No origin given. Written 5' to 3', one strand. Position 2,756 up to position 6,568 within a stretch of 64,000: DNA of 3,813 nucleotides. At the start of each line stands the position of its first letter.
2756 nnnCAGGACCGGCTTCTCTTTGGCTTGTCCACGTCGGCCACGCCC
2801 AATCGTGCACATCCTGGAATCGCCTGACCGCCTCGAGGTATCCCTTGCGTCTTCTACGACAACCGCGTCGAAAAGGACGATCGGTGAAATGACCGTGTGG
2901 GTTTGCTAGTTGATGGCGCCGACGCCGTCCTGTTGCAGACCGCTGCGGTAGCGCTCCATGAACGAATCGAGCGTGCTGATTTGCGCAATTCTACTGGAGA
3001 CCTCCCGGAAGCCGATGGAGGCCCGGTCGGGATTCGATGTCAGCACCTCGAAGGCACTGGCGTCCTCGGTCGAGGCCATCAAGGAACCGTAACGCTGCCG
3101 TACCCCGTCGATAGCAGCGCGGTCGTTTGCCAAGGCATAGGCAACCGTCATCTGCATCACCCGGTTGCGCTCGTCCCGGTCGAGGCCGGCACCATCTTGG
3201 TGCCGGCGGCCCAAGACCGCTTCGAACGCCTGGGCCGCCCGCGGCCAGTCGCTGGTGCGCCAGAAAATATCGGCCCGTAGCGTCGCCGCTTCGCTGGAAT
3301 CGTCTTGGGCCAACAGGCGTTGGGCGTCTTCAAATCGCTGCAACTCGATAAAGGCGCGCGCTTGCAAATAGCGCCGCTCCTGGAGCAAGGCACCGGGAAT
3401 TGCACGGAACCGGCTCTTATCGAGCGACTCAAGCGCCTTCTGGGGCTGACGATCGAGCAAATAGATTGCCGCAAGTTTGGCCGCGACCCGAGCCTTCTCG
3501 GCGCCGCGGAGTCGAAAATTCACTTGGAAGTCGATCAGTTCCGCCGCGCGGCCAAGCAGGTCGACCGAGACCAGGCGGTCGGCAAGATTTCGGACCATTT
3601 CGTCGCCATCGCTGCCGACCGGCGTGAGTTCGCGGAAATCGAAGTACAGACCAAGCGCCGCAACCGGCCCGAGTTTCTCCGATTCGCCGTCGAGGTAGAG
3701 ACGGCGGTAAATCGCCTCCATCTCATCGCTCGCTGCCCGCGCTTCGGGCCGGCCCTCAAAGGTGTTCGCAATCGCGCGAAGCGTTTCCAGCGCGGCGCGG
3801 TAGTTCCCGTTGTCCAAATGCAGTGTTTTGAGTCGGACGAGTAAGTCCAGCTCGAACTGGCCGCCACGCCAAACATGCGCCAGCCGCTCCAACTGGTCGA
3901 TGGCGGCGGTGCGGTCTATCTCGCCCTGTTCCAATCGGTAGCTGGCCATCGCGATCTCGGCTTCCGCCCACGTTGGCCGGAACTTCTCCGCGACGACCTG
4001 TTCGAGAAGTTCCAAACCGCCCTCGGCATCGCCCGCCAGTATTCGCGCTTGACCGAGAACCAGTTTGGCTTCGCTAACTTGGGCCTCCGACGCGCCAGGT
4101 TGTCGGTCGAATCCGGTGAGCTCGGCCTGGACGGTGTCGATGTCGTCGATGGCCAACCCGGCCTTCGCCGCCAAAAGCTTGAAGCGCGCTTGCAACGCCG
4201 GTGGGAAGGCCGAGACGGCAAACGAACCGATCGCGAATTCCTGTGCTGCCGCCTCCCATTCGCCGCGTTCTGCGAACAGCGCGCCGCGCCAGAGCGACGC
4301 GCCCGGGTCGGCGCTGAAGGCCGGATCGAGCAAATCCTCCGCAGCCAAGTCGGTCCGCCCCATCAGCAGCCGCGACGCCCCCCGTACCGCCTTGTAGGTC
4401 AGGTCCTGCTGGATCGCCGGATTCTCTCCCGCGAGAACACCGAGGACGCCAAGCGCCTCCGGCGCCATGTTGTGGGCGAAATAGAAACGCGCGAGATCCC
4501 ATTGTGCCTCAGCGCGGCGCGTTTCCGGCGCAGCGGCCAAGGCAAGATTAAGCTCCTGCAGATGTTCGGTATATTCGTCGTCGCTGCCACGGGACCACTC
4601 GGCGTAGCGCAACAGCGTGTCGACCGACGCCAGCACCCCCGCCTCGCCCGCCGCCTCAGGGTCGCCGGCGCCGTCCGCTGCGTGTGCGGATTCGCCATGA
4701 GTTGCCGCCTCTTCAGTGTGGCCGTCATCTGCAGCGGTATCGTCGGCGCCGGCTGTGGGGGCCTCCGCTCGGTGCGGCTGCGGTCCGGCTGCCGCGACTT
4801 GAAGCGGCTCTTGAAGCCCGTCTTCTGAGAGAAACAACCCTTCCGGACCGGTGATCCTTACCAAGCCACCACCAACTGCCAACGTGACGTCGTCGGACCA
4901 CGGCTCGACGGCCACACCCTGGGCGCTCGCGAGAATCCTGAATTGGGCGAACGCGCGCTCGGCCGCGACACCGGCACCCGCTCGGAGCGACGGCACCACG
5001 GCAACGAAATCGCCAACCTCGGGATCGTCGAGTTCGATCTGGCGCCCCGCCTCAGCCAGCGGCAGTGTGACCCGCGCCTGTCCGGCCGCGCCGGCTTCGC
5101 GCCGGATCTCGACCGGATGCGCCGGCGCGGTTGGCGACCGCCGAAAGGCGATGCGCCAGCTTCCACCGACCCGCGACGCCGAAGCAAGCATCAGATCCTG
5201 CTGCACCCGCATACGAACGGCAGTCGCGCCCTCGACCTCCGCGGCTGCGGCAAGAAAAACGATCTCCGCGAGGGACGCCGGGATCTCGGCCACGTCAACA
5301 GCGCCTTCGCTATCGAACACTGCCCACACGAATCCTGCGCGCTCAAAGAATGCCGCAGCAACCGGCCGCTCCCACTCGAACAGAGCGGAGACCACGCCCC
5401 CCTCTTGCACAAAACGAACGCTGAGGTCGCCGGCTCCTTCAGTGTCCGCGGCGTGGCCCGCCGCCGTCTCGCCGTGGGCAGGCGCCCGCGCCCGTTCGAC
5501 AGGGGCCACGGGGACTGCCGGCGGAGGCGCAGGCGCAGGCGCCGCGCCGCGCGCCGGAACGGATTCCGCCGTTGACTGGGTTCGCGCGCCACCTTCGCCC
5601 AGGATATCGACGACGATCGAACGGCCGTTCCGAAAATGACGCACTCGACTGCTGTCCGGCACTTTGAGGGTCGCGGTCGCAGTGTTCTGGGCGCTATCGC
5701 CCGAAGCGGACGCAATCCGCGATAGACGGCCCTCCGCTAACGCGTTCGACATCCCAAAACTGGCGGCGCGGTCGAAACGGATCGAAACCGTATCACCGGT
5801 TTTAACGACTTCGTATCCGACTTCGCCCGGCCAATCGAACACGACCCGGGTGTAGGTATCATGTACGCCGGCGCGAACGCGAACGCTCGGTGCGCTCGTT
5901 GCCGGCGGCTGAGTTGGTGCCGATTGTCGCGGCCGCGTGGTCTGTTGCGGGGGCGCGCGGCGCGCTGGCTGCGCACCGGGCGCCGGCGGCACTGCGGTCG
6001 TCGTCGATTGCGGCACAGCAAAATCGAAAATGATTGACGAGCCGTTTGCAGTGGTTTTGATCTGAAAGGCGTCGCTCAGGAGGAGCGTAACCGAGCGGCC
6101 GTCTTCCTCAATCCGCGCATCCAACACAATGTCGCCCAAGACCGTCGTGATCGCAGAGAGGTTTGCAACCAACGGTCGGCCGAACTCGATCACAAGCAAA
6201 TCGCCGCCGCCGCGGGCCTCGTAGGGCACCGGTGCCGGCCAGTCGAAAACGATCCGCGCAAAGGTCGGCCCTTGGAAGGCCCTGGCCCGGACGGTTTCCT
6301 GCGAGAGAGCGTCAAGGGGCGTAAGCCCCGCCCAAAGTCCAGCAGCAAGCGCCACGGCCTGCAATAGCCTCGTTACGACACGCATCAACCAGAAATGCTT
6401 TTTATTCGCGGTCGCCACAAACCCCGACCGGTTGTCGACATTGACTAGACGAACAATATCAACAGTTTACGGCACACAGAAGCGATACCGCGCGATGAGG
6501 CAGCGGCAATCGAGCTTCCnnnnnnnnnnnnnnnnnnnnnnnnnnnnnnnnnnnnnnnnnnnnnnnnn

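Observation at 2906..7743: fliL-fliM operon extended by three envelope genes including a 1170-aa secreted AMIN-like+TPR protein (candidate periplasmic motor scaffold)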

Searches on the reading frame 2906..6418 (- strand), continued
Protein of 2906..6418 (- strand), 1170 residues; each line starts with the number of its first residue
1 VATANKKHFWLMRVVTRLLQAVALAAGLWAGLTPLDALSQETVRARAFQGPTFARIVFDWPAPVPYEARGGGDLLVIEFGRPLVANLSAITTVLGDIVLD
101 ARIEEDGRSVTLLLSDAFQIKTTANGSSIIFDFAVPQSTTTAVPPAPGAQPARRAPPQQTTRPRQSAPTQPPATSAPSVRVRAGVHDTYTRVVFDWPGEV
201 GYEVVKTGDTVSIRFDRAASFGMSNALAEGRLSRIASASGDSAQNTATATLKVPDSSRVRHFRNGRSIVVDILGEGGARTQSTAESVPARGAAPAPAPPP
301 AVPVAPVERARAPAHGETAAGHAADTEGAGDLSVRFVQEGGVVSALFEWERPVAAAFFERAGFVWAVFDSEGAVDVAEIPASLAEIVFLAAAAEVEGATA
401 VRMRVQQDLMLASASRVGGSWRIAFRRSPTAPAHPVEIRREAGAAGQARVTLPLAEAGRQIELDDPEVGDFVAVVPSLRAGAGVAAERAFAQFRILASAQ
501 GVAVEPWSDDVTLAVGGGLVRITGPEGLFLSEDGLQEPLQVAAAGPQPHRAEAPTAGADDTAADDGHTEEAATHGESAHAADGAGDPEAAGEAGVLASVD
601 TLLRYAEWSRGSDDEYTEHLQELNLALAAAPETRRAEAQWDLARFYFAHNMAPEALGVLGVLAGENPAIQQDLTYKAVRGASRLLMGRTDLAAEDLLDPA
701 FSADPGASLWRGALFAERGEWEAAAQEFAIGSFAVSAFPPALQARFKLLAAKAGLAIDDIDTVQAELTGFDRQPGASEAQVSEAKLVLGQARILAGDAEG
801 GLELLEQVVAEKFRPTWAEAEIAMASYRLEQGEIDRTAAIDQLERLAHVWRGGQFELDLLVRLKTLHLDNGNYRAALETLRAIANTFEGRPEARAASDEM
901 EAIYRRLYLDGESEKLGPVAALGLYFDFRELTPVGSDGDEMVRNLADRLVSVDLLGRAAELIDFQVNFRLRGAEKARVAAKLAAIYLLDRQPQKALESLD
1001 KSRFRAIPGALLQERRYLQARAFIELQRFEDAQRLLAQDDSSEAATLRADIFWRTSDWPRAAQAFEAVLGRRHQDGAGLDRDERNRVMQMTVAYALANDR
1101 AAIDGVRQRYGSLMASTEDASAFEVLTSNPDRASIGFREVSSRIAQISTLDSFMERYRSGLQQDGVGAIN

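Call 91: find_encoding_contigs(protein=P0199, flank=7000, max_places=1)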
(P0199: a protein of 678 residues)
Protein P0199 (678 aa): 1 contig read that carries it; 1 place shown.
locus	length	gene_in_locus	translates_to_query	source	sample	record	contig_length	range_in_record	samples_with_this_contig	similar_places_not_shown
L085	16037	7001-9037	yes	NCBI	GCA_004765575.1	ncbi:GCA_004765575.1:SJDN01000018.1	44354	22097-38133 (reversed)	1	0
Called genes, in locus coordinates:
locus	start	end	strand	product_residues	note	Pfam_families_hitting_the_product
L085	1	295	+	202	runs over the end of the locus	-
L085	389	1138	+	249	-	PF04542:Sigma70_r2, PF04545:Sigma70_r4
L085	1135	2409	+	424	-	PF02120:Flg_hook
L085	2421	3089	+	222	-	PF03963:FlgD, PF13861:FLgD_tudor (weak), PF13860:FlgD_ig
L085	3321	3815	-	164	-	-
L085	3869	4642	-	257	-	PF02107:FlgH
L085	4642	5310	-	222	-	PF13144:ChapFlgA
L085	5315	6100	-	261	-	PF00460:Flg_bb_rod, PF22692:LlgE_F_G_D1, PF06429:Flg_bbr_C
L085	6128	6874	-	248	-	PF22692:LlgE_F_G_D1, PF06429:Flg_bbr_C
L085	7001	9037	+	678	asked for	-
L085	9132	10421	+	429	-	PF00460:Flg_bb_rod, PF22692:LlgE_F_G_D1, PF06429:Flg_bbr_C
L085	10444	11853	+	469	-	PF00460:Flg_bb_rod (weak), PF22638:FlgK_D1, PF06429:Flg_bbr_C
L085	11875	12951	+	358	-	PF00669:Flagellin_N, PF00700:Flagellin_C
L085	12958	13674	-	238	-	PF00486:Trans_reg_C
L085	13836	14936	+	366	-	PF02119:FlgI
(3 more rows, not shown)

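Call 92: list_cluster_members(proteins=[P0192, P0205, P0208, P0211, P0218, P0249, P0253, P0256, P0294, P0200])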
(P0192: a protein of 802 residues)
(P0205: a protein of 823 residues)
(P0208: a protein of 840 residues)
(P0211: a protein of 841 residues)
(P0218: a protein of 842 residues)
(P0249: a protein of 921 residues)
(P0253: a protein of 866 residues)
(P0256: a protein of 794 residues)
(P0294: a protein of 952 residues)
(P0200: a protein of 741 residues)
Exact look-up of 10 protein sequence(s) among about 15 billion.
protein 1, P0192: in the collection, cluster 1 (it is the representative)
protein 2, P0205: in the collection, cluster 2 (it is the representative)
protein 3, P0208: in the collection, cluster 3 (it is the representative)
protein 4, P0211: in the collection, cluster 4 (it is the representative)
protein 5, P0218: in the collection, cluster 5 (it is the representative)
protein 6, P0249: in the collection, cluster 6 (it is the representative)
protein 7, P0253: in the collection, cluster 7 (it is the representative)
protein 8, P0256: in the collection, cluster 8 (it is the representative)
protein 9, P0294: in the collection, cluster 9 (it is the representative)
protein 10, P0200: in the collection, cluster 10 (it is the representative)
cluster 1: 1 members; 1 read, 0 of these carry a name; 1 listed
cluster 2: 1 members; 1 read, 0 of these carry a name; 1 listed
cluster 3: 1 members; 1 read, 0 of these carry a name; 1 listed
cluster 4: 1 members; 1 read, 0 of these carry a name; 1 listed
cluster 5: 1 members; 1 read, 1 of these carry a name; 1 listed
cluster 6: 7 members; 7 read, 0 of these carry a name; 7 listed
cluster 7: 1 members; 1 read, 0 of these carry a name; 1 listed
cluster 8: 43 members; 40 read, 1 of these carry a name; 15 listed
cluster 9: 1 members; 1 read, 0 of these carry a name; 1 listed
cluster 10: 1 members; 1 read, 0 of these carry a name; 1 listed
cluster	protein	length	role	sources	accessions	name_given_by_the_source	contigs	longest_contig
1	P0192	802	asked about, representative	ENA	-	-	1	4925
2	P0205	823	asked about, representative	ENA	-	-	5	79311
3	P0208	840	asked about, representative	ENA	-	-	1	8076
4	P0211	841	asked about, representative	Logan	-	-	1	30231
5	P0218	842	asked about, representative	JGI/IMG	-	hypothetical protein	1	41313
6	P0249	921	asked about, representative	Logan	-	-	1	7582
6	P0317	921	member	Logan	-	-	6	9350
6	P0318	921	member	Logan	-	-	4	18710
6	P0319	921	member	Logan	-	-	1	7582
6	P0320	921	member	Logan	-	-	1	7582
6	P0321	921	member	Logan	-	-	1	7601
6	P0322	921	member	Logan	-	-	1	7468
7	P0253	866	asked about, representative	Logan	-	-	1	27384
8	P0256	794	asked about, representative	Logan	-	-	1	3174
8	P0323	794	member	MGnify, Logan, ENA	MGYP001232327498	CR=1 FL=1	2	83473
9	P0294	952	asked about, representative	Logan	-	-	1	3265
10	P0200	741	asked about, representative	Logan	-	-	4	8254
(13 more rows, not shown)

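Call 93: find_encoding_contigs(protein=P0205, flank=7000, max_places=1)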
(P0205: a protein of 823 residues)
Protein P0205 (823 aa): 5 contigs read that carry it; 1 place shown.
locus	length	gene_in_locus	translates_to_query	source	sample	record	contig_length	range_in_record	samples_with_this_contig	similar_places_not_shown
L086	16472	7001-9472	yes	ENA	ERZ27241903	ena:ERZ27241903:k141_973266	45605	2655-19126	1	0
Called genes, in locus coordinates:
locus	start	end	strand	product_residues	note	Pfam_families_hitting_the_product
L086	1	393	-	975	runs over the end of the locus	PF00027:cNMP_binding, PF02743:dCache_1, PF00672:HAMP (weak), PF00015:MCPsignal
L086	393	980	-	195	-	-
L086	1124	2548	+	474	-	PF02120:Flg_hook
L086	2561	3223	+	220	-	PF03963:FlgD, PF13860:FlgD_ig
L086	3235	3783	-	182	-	-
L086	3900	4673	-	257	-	PF02107:FlgH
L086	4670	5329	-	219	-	PF13144:ChapFlgA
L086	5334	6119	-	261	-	PF00460:Flg_bb_rod, PF22692:LlgE_F_G_D1, PF06429:Flg_bbr_C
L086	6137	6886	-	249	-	PF00460:Flg_bb_rod (weak), PF22692:LlgE_F_G_D1, PF06429:Flg_bbr_C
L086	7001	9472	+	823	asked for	-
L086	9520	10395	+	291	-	PF20560:MotA_N, PF01618:MotA_ExbB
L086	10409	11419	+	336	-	PF13677:MotB_plug, PF00691:OmpA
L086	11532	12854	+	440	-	PF00460:Flg_bb_rod, PF22692:LlgE_F_G_D1 (weak), PF06429:Flg_bbr_C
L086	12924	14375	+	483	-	PF00460:Flg_bb_rod (weak), PF22638:FlgK_D1, PF06429:Flg_bbr_C (weak)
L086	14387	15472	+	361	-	PF00669:Flagellin_N, PF00700:Flagellin_C (weak)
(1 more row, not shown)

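Call 94: find_encoding_contigs(protein=P0218, flank=7000, max_places=1)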
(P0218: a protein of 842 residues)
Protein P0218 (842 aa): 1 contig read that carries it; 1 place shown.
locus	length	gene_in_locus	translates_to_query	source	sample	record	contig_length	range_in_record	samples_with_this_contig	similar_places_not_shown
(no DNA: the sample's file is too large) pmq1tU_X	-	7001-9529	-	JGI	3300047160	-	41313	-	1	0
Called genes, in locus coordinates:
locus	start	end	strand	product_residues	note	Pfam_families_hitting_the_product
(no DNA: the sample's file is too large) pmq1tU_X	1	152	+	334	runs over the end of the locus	-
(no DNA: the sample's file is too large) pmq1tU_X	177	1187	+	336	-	-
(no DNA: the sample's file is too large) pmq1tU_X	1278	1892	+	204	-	PF13649:Methyltransf_25, PF13847:Methyltransf_31 (weak), PF08241:Methyltransf_11 (weak), PF08242:Methyltransf_12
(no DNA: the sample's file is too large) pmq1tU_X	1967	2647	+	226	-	PF13328:HD_4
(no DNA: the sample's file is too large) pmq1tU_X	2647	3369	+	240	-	PF00023:Ank (faint), PF12796:Ank_2 (faint), PF13606:Ank_3 (faint), PF13637:Ank_4 (weak)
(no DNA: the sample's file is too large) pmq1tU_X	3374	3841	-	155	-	-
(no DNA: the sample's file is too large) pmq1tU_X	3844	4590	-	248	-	PF02107:FlgH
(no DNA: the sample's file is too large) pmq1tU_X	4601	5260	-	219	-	PF08666:SAF, PF13144:ChapFlgA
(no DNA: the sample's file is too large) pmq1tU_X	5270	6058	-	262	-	PF00460:Flg_bb_rod, PF22692:LlgE_F_G_D1, PF06429:Flg_bbr_C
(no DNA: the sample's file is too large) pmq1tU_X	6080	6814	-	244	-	PF00460:Flg_bb_rod, PF22692:LlgE_F_G_D1, PF06429:Flg_bbr_C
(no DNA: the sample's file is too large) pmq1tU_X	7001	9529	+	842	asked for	-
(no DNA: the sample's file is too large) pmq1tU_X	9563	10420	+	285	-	PF20560:MotA_N, PF01618:MotA_ExbB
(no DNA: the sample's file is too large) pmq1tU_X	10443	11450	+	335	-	PF13677:MotB_plug, PF00691:OmpA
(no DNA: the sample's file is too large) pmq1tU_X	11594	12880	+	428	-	PF00460:Flg_bb_rod, PF22692:LlgE_F_G_D1, PF06429:Flg_bbr_C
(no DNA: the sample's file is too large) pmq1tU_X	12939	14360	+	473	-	PF00460:Flg_bb_rod (weak), PF22638:FlgK_D1, PF06429:Flg_bbr_C (weak)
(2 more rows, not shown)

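Call 100: find_homologous_proteins(query=P0099, max_evalue=0.001)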
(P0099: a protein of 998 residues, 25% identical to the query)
Query P0099 (998 aa): 107 proteins with E <= 0.001 among 8000 candidates.
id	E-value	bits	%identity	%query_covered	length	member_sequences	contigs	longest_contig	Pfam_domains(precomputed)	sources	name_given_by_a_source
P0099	0.0e+0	2232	100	100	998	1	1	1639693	PF14559.13,PF12895.14,PF07719.24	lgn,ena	-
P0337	0.0e+0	1163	54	100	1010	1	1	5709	PF14559.13,PF09976.16,PF12895.14,PF07719.24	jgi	jgi:tetratricopeptide (TPR) repeat protein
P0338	0.0e+0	1078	50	100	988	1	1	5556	-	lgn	-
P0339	1.0e-296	1005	49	97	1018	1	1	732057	-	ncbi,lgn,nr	ncbi:MAG: hypothetical protein DHS20C02_01570 [Micavibrio sp.]|nr:MAG: hypothetical protein DHS20C02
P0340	5.9e-295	999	49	100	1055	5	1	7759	-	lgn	-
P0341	7.9e-273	926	46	99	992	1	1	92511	-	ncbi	-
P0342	5.8e-270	917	45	100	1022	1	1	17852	-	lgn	-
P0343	3.8e-265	901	45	99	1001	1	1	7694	-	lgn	-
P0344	1.8e-264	898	46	100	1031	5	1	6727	PF25063.1,PF12895.14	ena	-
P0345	5.0e-264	897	45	100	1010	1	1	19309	PF14559.13,PF12895.14,PF25064.2,PF13174.13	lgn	-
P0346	1.3e-261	889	44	100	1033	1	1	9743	PF07721.21,PF14559.13,PF13424.13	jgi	jgi:tetratricopeptide (TPR) repeat protein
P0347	4.3e-261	887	44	99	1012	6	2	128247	PF14559.13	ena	-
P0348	5.7e-261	887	45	98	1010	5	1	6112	-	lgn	-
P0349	4.4e-260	884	44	100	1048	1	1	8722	-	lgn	-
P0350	1.8e-256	872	44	99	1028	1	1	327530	PF25058.2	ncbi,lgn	-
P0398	1.6e-96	343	30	78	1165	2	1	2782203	PF14559.13,PF13432.13,PF13428.13,PF07719.24,PF13174.13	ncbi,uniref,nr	ncbi:hypothetical protein UAJ10_18870 [Nitrospirillum sp. BR 11164]|uniref:tetratricopeptide repeat 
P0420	6.6e-49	185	24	74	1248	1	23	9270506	PF07719.24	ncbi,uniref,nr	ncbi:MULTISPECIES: hypothetical protein [Bradyrhizobium]|uniref:hypothetical protein n=1 Tax=Bradyrh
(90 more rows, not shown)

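Call 101: find_encoding_contigs(protein=P0420, flank=8000, max_places=1)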
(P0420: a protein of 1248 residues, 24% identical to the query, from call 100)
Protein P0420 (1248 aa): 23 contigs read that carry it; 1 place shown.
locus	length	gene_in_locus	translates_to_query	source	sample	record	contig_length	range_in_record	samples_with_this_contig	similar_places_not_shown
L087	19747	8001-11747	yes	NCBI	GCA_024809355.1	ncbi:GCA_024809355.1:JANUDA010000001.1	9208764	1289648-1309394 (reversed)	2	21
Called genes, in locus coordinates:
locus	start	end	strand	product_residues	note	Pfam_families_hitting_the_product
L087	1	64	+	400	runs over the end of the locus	PF02154:FliM, PF01052:FliMN_C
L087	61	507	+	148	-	PF20072:DUF6468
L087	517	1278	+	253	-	-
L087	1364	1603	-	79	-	-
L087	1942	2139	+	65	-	-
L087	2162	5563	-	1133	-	PF17963:Big_9 (faint), PF17803:Cadherin_4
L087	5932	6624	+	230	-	PF04773:FecR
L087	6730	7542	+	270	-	-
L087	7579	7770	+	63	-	-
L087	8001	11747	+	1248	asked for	PF07719:TPR_2 (faint)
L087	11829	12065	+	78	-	-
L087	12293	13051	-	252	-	PF00813:FliP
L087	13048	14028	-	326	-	PF04347:FliO (weak)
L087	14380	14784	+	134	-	-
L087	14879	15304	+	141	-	PF00460:Flg_bb_rod (weak), PF06429:Flg_bbr_C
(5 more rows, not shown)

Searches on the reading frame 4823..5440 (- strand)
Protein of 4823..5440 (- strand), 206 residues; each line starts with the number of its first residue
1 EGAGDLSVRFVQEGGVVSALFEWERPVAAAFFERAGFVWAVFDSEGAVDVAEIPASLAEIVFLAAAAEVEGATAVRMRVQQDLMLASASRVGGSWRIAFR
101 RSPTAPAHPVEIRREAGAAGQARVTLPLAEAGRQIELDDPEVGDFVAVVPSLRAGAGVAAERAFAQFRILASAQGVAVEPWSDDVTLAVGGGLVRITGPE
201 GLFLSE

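Call 54: predict_structure(alignment_id=A3)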
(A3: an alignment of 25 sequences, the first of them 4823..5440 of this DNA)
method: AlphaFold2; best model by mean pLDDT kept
length: 206 residues; sequences in the alignment: 25
mean_pLDDT: 95.8   pTM: 0.92
mean pLDDT of the five models: 95.8, 95.8, 95.2, 95.3, 94.6
residues with pLDDT >= 90: 195; 70-90: 9; 50-70: 2; < 50: 0
segments of 3 or more residues with pLDDT < 50: none
pLDDT, mean of each block of 10 residues (from residue 1): 91 96 98 97 98 96 96 98 97 97 95 92 97 97 96 98 97 98 96 96 82
secondary structure, 60 per line:
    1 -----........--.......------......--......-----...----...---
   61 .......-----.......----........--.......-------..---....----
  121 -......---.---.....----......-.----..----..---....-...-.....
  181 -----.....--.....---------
elements in order: E6-13 E16-22 E29-34 E37-42 E48-50 E61-67 E73-79 E84-91 E94-100 E113-116 E122-127 E135-139 E144-149 E167-170 E172-174 E176-180 E186-190 E193-197
